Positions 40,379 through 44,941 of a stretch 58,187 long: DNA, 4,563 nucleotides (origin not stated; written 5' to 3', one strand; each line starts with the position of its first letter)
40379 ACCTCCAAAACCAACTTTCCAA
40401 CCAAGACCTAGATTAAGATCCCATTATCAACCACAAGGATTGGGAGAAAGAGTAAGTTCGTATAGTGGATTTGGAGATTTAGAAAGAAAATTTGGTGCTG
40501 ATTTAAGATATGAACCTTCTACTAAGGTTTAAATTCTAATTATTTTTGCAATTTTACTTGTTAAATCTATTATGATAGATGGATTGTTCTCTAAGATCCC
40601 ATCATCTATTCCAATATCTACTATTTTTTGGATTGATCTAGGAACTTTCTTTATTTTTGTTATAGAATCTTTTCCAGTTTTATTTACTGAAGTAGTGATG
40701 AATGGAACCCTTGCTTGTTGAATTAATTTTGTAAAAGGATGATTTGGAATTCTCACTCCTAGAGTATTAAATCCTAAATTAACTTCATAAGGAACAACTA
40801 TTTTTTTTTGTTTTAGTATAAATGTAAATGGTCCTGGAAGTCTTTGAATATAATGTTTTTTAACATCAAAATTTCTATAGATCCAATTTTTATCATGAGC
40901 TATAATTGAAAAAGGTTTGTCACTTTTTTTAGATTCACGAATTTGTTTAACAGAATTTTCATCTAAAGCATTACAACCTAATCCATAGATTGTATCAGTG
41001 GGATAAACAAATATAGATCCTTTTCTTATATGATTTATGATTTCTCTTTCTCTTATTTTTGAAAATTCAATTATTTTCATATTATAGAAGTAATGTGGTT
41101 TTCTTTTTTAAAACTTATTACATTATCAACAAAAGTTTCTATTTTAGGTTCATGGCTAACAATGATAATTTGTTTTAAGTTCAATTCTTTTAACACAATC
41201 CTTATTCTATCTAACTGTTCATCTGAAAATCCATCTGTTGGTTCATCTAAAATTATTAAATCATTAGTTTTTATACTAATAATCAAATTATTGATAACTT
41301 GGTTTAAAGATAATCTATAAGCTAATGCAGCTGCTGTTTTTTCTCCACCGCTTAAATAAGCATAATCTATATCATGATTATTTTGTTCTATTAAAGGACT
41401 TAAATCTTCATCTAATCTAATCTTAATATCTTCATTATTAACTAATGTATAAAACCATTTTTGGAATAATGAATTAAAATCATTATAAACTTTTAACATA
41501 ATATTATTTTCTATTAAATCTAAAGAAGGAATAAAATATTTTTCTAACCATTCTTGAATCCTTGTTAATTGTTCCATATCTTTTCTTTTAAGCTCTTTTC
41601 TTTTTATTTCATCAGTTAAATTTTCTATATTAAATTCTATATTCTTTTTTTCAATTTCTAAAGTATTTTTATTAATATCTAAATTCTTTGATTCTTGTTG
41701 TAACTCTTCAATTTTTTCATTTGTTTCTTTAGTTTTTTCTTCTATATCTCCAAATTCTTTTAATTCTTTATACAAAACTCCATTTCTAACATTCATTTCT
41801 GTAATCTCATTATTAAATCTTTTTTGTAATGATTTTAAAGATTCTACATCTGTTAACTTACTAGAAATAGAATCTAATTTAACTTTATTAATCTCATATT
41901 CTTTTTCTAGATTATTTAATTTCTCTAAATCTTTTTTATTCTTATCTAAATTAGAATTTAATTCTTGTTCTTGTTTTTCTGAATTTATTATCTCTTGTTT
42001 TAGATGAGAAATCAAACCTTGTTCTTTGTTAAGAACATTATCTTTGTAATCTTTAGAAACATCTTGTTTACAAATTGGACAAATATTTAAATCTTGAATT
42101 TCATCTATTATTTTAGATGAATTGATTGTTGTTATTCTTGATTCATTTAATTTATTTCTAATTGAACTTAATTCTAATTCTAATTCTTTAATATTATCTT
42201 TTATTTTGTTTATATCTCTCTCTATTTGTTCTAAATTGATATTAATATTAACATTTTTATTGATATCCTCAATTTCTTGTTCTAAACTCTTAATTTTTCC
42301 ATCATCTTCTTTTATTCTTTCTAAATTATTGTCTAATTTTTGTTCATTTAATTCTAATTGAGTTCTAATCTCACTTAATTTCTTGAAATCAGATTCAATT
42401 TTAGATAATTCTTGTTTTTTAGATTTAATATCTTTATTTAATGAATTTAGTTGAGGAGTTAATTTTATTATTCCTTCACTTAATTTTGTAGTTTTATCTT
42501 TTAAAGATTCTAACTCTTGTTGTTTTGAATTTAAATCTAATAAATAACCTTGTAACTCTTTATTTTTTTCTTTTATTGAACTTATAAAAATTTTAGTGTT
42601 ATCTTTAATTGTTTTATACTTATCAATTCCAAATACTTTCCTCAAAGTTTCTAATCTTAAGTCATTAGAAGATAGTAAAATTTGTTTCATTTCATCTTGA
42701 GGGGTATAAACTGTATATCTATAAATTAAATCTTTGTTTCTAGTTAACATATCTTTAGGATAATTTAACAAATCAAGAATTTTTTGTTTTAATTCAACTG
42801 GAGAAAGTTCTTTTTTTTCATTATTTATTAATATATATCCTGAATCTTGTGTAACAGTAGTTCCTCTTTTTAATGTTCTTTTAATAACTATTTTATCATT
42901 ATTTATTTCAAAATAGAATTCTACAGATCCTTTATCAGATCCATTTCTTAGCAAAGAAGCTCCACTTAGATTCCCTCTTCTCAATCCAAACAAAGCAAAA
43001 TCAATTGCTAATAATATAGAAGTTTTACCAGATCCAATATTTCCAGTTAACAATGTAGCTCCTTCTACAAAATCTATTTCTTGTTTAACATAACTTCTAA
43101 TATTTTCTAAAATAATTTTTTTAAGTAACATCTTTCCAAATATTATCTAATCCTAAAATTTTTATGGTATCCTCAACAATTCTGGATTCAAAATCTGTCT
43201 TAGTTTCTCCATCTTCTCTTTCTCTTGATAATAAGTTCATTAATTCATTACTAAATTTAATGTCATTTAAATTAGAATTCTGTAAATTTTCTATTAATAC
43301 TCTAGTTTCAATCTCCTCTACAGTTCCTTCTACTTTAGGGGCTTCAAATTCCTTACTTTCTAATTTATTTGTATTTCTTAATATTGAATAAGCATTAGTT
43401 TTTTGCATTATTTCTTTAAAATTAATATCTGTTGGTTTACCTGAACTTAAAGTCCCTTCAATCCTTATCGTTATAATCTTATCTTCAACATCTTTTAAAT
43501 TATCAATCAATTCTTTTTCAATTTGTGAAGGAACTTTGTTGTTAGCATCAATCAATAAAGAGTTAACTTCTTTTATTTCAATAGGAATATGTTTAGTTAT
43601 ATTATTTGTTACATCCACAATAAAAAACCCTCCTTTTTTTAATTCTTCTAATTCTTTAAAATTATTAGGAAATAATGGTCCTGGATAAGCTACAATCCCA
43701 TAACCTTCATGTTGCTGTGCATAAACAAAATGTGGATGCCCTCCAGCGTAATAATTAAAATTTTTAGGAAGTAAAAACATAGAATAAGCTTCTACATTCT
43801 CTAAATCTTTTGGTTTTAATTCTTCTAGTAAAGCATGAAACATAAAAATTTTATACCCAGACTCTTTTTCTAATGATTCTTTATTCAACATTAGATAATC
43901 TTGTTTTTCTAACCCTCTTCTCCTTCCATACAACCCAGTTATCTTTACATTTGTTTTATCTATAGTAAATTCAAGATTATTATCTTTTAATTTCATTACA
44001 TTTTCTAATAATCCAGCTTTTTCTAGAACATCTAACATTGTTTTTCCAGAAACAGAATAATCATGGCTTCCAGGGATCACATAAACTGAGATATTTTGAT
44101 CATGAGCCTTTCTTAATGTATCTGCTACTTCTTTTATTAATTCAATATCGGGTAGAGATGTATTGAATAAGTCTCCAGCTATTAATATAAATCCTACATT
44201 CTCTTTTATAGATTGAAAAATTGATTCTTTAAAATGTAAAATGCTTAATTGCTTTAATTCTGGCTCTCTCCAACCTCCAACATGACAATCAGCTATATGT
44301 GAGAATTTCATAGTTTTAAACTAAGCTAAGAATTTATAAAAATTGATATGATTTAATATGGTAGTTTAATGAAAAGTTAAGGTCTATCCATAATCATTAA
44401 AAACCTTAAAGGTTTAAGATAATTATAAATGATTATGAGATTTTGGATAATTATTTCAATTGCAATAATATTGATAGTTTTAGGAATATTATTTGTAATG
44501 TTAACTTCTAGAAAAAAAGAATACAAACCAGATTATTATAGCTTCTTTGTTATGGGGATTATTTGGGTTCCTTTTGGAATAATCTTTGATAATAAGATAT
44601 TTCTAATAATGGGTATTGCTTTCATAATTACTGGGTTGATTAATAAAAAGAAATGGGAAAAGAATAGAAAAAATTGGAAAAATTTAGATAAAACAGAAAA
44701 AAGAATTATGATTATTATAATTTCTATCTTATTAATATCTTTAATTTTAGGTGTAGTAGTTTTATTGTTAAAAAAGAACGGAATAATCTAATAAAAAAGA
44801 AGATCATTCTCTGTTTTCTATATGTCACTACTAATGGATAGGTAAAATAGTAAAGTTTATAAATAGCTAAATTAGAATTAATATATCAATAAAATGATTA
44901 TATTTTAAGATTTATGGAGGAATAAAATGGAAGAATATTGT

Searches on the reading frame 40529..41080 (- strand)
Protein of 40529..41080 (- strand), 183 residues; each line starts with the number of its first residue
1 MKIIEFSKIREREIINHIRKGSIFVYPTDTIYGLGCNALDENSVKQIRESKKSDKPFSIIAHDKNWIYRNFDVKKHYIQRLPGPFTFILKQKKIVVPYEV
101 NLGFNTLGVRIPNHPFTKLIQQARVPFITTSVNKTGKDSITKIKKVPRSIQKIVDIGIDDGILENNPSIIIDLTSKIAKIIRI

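Call 33: search_protein_families(library=pfam, proteins=[window:40529-41080:-], max_evalue=0.01)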
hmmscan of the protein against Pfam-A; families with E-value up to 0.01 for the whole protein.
window:40529-41080:- (183 aa): 1 family
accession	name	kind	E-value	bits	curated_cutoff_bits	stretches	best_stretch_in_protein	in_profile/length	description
PF01300.24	Sua5_yciO_yrdC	-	3.7e-39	134.5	25.1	1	18-182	3-176/178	Telomere recombination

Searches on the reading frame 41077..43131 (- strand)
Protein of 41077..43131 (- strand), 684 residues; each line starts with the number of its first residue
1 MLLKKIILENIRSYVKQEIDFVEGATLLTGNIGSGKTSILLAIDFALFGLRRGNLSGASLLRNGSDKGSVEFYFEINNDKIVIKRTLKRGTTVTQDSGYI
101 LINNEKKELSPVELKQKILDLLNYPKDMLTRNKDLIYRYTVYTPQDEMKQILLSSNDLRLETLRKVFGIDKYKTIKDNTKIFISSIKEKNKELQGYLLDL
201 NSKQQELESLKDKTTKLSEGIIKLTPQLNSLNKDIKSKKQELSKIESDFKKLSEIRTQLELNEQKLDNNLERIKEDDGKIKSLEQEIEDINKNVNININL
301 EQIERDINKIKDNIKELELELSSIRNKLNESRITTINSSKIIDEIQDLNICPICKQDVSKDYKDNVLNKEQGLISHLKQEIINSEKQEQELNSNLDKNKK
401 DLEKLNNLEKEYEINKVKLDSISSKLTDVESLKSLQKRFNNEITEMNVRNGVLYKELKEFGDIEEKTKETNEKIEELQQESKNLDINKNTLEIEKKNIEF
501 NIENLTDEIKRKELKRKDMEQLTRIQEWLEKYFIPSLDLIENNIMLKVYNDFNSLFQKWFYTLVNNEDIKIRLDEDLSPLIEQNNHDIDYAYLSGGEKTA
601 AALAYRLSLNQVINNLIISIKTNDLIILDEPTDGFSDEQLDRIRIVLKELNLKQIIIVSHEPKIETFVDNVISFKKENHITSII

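Call 33: search_protein_families(library=pfam, proteins=[window:41077-43131:-], max_evalue=0.01)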
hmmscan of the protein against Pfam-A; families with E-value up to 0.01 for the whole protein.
window:41077-43131:- (684 aa): 6 families
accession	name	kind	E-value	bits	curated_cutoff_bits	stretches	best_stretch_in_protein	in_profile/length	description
PF13476.12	AAA_23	-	1.3e-21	78.6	27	1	5-218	1-197/201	AAA domain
PF13175.12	AAA_15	-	1e-06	29.1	32.1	1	1-318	1-276/374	AAA ATPase domain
PF02463.25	SMC_N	-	3.1e-06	27.2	40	1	3-679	2-217/220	RecF/RecN/SMC N terminal domain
PF13555.12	AAA_29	-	1.7e-05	24.9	27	1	3-51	1-50/61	P-loop containing region of AAA domain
PF13558.12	SbcC_Walker_B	-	0.00095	19.8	27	1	588-643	28-84/90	SbcC/RAD50-like, Walker B motif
PF10498.14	IFT57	-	0.0061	16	40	1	371-455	271-358/360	Intra-flagellar transport protein 57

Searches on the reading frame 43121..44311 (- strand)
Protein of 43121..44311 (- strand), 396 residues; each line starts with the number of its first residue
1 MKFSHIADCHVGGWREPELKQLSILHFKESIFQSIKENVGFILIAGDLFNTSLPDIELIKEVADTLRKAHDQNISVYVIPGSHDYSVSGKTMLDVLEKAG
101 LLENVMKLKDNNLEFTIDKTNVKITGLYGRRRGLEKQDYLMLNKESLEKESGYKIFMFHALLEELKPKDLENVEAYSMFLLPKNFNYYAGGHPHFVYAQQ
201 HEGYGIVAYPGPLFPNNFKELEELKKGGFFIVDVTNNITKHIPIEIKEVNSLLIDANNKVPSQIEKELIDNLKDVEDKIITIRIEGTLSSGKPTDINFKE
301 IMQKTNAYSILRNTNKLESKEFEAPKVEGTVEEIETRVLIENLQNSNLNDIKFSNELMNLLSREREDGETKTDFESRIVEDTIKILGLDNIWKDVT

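Call 33: search_protein_families(library=pfam, proteins=[window:43121-44311:-], max_evalue=0.01)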
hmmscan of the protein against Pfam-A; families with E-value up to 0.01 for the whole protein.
window:43121-44311:- (396 aa): 2 families
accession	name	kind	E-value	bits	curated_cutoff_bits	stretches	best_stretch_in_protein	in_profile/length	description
PF00149.33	Metallophos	-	2.4e-12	48.1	21.5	1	1-194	1-189/191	Calcineurin-like phosphoesterase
PF12850.12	Metallophos_2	-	1.2e-05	25.8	27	1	1-220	1-142/154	Calcineurin-like phosphoesterase superfamily domain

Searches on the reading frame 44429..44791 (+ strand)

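Call 73: search_protein_families(library=pfam, proteins=[window:44429-44791:+], max_evalue=0.01)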
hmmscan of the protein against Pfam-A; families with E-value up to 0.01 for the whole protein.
window:44429-44791:+ (120 aa): 5 families
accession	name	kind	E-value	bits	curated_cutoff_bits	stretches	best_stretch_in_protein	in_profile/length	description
PF03188.21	Cytochrom_B561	-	0.0004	21.1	23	0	58-116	41-98/137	Eukaryotic cytochrome b561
PF01578.25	Cytochrom_C_asm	-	0.0009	19.4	29.9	1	11-110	85-142/212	Cytochrome C assembly protein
PF00335.26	Tetraspanin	-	0.0073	16.4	32.1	1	51-111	5-67/225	Tetraspanin family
PF02706.20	Wzz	-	0.0084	16.8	25.5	0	3-27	14-38/91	Chain length determinant protein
PF20303.3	YLATT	-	0.0091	16.3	26.7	0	56-110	4-55/107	YEATS-Like-Associating Three TM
